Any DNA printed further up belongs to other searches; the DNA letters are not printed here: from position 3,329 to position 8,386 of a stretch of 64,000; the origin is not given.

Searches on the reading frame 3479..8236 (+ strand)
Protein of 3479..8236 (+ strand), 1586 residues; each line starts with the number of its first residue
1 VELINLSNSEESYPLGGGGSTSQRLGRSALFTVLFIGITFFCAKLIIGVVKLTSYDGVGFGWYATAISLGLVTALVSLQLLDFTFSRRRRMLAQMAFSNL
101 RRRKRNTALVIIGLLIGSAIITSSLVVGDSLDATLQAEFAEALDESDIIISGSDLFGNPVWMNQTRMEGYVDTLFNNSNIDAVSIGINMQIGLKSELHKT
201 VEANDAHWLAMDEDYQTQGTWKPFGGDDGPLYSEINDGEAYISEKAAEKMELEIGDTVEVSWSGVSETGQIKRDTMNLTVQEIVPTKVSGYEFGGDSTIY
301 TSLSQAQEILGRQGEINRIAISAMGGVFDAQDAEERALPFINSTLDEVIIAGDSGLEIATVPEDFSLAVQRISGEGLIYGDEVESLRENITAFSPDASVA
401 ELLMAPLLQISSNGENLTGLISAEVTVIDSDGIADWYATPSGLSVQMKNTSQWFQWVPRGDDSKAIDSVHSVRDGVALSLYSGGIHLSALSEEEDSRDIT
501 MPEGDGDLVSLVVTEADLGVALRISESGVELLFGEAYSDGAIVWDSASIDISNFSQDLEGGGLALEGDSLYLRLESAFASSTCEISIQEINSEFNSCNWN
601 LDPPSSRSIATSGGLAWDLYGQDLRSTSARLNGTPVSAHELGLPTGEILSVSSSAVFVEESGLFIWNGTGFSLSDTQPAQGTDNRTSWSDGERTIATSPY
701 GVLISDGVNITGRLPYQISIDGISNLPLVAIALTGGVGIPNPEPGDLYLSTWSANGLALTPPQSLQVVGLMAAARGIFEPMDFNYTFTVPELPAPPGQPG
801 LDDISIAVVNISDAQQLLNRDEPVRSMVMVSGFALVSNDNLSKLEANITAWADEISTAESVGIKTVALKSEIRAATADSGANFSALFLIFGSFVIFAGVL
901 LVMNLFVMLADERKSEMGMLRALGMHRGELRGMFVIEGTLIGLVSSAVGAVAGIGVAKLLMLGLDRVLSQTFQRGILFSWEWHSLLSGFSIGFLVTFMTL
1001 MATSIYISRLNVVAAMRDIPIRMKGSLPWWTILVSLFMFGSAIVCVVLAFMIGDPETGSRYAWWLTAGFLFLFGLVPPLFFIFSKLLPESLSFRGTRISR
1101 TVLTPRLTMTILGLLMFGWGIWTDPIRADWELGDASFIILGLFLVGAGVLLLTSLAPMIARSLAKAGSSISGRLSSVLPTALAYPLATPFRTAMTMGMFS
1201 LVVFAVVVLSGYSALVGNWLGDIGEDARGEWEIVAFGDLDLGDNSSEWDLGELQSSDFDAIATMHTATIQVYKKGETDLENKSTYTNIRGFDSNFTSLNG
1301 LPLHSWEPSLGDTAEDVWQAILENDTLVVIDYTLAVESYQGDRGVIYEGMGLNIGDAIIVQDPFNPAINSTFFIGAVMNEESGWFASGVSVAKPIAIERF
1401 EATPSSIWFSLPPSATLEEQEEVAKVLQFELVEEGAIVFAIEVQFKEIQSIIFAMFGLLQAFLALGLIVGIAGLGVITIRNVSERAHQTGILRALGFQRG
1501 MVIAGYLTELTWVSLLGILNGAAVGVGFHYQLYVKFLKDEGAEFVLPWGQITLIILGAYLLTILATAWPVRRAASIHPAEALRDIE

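Call 30: search_protein_families(library=pfam, proteins=[window:3479-8236:+], max_evalue=0.01)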
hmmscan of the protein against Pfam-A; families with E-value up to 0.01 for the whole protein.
window:3479-8236:+ (1586 aa): 2 families
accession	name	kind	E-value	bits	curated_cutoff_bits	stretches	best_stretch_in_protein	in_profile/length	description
PF02687.27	FtsX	-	2.6e-30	105.4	25.5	2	889-1011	2-119/120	FtsX-like permease C-terminal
PF12704.14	MacB_PCD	-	2e-14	54.8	27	2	107-326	1-194/207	MacB-like periplasmic core domain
